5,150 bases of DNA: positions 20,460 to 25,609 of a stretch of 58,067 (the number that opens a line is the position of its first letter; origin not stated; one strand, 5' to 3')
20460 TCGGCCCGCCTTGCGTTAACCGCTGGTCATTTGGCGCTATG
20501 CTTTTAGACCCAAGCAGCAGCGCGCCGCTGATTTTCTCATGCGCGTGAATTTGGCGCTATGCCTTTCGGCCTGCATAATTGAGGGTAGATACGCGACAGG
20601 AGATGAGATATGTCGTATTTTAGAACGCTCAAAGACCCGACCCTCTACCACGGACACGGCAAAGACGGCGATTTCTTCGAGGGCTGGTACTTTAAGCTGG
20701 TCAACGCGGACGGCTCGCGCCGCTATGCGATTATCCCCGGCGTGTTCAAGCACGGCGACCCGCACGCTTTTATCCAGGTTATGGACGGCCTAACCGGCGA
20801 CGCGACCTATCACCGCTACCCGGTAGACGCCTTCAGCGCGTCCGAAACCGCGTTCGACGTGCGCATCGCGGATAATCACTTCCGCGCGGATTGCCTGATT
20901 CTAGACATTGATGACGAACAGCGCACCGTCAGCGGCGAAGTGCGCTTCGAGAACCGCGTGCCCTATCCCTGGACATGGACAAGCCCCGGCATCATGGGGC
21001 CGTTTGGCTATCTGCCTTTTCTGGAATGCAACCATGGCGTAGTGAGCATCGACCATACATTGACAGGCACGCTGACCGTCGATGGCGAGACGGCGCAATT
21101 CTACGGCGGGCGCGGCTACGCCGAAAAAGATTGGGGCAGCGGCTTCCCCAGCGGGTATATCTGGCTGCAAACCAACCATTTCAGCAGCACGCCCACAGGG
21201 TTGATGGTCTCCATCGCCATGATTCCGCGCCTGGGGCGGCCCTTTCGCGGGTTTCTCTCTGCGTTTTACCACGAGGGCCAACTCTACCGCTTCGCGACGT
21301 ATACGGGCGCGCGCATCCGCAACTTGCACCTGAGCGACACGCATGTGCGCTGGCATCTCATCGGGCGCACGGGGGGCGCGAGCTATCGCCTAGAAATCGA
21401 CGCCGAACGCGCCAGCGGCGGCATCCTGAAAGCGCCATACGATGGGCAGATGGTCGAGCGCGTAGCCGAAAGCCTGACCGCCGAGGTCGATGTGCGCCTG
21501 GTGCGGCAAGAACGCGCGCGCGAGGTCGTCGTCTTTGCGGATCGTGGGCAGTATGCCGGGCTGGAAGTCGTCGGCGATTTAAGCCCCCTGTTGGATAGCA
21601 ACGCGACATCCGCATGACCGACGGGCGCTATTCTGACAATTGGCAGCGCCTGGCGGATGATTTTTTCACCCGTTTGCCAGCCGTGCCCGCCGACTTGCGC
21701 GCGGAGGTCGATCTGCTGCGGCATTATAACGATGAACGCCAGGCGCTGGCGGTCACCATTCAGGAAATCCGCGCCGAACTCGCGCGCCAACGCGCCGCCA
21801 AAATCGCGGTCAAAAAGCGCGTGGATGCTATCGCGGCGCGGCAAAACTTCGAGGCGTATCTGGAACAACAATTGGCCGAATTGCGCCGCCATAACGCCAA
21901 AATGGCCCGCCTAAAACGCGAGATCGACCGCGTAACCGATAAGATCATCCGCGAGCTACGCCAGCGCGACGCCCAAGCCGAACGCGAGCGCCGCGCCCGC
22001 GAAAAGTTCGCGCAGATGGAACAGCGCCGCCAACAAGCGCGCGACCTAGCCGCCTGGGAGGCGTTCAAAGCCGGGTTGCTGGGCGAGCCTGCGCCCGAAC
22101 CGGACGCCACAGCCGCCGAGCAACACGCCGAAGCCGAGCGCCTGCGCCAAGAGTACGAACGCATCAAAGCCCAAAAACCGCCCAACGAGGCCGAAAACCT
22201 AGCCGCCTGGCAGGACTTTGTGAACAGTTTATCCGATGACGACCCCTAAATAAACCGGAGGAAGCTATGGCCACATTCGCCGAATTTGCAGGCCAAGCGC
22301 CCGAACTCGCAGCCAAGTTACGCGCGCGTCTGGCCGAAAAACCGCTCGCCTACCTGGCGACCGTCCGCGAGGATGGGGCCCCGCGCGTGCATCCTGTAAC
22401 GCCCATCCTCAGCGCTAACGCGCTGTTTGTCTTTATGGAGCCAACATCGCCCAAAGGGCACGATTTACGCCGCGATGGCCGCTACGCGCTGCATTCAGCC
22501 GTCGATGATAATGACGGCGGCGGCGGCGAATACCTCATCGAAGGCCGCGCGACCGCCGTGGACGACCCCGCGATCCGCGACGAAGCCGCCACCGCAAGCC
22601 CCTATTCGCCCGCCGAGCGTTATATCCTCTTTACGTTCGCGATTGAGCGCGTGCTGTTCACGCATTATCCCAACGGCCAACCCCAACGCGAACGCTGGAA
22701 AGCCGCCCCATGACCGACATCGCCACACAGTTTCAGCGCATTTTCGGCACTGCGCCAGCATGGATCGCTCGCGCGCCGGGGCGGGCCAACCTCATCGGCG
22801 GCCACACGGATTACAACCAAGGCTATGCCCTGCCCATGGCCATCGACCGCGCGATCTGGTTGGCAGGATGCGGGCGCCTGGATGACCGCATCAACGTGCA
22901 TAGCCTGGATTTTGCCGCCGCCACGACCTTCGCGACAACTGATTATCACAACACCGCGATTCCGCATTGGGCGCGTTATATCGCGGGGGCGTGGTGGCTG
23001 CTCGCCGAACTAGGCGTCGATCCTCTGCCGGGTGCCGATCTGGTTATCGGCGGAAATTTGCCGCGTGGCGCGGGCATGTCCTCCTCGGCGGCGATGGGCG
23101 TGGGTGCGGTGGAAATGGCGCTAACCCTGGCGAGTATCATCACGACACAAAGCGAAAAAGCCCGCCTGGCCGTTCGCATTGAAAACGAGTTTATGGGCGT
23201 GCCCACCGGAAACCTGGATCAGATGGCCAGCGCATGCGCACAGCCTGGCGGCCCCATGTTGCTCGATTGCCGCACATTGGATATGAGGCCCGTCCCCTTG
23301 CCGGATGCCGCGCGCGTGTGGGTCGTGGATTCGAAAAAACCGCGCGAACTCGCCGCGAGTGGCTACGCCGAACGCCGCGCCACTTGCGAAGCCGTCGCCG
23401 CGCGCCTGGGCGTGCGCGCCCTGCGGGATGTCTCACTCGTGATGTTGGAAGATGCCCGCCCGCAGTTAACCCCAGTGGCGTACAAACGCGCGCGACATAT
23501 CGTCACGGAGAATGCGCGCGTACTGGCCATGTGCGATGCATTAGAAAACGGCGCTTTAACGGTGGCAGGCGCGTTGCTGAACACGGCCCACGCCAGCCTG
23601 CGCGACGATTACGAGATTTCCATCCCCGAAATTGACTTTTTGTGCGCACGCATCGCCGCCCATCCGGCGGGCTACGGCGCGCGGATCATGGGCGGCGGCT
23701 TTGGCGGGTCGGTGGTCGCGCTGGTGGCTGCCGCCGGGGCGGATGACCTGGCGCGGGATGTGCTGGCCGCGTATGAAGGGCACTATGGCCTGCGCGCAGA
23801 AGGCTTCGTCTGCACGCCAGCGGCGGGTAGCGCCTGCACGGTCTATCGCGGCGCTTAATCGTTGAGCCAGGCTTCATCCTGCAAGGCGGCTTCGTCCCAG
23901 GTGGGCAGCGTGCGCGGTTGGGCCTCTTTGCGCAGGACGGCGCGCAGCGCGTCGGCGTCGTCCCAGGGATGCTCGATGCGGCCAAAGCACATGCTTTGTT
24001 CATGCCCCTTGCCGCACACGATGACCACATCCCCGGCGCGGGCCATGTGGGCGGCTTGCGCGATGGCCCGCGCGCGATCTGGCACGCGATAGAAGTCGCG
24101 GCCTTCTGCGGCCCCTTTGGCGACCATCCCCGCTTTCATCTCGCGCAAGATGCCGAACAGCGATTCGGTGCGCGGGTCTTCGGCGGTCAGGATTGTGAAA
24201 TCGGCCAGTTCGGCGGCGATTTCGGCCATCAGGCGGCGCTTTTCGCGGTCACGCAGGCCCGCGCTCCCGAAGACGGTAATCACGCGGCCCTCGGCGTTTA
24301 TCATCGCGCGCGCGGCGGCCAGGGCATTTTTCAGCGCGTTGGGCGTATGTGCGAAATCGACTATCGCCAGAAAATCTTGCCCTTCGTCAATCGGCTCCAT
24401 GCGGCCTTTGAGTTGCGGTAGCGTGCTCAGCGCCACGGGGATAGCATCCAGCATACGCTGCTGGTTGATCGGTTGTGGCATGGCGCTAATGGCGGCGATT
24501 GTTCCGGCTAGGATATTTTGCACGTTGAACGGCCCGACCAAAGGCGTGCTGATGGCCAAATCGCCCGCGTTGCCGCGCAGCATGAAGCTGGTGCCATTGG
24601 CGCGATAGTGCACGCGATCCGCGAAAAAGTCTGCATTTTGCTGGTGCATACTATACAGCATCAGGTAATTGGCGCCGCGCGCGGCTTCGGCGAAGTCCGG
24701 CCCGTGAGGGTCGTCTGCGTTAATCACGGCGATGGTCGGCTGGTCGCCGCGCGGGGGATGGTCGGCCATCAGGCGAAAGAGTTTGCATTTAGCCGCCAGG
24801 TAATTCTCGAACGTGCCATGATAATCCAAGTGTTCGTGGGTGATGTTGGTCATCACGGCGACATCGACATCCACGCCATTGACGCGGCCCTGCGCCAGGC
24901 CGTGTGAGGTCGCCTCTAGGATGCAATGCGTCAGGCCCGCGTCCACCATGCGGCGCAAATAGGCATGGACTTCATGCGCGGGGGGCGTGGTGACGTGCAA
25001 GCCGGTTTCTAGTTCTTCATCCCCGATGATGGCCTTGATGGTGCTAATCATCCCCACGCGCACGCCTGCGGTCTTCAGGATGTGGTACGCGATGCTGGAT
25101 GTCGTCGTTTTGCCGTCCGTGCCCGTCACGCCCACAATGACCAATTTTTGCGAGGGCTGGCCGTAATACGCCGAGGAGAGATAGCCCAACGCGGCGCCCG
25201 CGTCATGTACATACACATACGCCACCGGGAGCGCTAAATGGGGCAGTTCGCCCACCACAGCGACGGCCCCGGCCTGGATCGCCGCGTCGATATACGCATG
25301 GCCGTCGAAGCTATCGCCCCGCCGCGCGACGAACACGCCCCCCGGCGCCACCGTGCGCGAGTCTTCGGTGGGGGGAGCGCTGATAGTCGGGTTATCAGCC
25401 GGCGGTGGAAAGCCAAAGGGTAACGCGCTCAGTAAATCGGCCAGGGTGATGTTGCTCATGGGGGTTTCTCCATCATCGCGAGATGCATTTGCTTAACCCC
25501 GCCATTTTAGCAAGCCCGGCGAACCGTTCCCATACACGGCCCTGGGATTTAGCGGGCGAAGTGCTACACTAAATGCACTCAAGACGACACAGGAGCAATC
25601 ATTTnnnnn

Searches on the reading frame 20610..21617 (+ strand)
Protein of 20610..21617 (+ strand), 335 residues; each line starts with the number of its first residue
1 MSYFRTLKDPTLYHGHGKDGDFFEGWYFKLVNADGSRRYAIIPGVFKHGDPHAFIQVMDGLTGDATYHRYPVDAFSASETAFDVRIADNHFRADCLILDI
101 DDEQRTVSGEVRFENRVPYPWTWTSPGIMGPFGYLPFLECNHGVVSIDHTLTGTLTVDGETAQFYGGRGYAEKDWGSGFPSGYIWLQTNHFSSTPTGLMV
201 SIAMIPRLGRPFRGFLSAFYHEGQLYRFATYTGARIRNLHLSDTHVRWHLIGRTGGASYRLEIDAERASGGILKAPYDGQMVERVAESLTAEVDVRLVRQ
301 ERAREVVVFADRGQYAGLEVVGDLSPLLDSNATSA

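Call 51: search_protein_families(library=pfam, proteins=[window:20610-21617:+], max_evalue=0.00001)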
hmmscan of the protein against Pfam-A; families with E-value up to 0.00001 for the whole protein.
window:20610-21617:+ (335 aa): 1 family
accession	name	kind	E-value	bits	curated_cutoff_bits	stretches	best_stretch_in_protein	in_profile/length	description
PF14249.11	Tocopherol_cycl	-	2.6e-20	73.2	26.6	1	127-322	144-335/335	Tocopherol cyclase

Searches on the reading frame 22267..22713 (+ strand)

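Call 64: search_protein_families(library=pfam, proteins=[window:22267-22713:+], max_evalue=0.001)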
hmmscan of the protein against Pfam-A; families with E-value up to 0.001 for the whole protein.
window:22267-22713:+ (148 aa): 1 family
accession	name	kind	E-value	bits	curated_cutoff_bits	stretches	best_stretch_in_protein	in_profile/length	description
PF01243.27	PNPOx_N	-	2.7e-12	47.6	28.1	1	16-126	3-113/120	Pyridoxamine 5'-phosphate oxidase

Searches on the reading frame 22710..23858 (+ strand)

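Call 51: search_protein_families(library=pfam, proteins=[window:22710-23858:+], max_evalue=0.00001)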
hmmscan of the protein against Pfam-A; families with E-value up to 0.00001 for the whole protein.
window:22710-23858:+ (382 aa): 3 families
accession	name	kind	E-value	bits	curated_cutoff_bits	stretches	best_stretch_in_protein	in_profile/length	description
PF10509.15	GalKase_gal_bdg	-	1.3e-19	69.9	23.1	1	7-52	2-46/49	Galactokinase galactose-binding signature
PF00288.32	GHMP_kinases_N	-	3.5e-14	53.2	22.3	1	90-176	2-85/87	GHMP kinases N terminal domain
PF08544.19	GHMP_kinases_C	-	2.7e-06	28.1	21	1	277-354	4-82/85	GHMP kinases C terminal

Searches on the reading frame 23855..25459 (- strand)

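Call 51: search_protein_families(library=pfam, proteins=[window:23855-25459:-], max_evalue=0.00001)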
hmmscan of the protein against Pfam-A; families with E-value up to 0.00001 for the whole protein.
window:23855-25459:- (534 aa): 3 families
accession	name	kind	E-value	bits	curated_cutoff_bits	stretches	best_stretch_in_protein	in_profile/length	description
PF08245.18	Mur_ligase_M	-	5.6e-52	177.1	24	1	111-323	1-200/200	Mur ligase middle domain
PF02875.26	Mur_ligase_C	-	1.7e-28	100.5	28.4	1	352-485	1-127/127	Mur ligase, glutamate ligase domain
PF01225.30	Mur_ligase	-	3.8e-07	30.8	21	1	33-74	8-54/95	Mur ligase family, catalytic domain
